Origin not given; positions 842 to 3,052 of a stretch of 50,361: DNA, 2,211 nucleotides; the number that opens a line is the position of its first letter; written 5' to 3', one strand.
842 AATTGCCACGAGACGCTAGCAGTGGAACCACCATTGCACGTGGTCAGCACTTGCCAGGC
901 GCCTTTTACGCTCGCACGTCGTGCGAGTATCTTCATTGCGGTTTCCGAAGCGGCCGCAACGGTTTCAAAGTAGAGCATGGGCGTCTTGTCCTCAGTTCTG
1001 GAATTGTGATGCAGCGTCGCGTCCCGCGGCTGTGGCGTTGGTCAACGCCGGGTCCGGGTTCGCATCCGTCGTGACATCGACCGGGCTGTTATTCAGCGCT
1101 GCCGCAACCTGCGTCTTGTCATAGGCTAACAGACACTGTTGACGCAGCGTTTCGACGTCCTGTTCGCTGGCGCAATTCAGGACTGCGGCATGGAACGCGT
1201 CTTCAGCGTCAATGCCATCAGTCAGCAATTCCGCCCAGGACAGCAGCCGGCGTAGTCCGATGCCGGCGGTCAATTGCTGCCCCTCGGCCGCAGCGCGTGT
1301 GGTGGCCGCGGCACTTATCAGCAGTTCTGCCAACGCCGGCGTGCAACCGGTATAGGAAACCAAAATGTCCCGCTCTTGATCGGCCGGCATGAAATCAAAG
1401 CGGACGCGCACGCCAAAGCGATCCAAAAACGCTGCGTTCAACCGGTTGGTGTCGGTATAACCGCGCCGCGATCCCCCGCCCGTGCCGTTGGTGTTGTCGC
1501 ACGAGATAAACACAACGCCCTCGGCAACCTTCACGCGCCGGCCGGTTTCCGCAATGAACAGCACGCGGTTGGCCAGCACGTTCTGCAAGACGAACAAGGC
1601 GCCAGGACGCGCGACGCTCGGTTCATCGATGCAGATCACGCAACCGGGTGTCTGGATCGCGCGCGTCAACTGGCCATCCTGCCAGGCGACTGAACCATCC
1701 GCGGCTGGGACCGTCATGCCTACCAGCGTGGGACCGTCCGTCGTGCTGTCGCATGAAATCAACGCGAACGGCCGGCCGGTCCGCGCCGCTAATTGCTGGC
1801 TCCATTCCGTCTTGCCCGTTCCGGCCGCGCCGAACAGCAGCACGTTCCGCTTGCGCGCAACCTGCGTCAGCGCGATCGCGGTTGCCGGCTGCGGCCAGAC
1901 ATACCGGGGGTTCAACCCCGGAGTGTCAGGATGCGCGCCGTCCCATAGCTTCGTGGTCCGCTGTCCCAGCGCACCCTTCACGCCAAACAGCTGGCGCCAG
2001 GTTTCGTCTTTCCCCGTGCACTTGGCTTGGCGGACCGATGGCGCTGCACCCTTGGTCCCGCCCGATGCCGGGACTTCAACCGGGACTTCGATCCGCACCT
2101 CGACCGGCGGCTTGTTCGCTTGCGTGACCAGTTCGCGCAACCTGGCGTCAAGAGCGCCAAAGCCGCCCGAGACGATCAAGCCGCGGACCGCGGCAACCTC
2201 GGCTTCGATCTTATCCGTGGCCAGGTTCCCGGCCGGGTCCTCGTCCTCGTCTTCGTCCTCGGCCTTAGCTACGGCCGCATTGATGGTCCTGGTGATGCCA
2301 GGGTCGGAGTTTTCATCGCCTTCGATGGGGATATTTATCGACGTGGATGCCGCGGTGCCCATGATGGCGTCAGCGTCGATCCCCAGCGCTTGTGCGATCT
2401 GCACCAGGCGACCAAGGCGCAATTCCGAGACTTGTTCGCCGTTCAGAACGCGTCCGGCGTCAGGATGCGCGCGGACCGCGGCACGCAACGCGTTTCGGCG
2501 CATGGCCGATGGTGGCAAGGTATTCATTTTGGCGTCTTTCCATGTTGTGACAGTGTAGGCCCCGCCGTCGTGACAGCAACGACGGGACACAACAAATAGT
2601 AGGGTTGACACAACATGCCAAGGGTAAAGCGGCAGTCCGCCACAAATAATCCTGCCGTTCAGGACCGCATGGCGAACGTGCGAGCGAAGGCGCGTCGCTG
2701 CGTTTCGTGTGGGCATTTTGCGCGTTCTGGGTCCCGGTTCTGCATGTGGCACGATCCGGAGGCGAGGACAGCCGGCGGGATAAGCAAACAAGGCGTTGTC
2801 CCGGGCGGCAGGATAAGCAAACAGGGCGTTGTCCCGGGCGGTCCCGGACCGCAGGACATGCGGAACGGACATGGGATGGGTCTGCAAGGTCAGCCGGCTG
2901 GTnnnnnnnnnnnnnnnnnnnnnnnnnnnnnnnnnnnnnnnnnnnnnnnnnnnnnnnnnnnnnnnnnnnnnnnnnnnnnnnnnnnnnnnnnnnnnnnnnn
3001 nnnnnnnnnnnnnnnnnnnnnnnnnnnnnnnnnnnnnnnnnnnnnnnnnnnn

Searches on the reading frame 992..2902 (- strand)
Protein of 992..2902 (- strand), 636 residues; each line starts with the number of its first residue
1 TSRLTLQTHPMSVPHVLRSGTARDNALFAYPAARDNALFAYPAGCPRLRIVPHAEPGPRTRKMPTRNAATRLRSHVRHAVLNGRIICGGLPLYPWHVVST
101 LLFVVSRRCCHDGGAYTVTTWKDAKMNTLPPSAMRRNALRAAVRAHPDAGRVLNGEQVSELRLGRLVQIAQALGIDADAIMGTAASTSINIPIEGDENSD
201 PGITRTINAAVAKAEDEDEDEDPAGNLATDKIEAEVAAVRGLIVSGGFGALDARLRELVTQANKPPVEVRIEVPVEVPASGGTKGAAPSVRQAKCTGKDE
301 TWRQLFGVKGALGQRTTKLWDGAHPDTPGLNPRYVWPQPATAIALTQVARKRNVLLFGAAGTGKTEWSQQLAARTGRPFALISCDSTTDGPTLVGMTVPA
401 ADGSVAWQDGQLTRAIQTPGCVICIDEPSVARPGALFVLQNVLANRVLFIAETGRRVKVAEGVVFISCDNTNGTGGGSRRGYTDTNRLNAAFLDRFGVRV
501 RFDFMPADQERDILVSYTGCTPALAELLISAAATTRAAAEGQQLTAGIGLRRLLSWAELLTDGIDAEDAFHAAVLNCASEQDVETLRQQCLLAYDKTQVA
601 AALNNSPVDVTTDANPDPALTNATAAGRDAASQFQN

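Call 97: search_protein_families(library=pfam, proteins=[window:992-2902:-], max_evalue=0.001)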
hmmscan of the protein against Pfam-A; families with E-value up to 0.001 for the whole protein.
window:992-2902:- (636 aa): 2 families
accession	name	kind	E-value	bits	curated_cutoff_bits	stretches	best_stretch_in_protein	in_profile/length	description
PF07728.20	AAA_5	-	3.5e-17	63.1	22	1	353-496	1-139/139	AAA domain (dynein-related subfamily)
PF08406.16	CbbQ_C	-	4.3e-10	40.1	20.6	1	510-583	1-72/85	CbbQ/NirQ/NorQ C-terminal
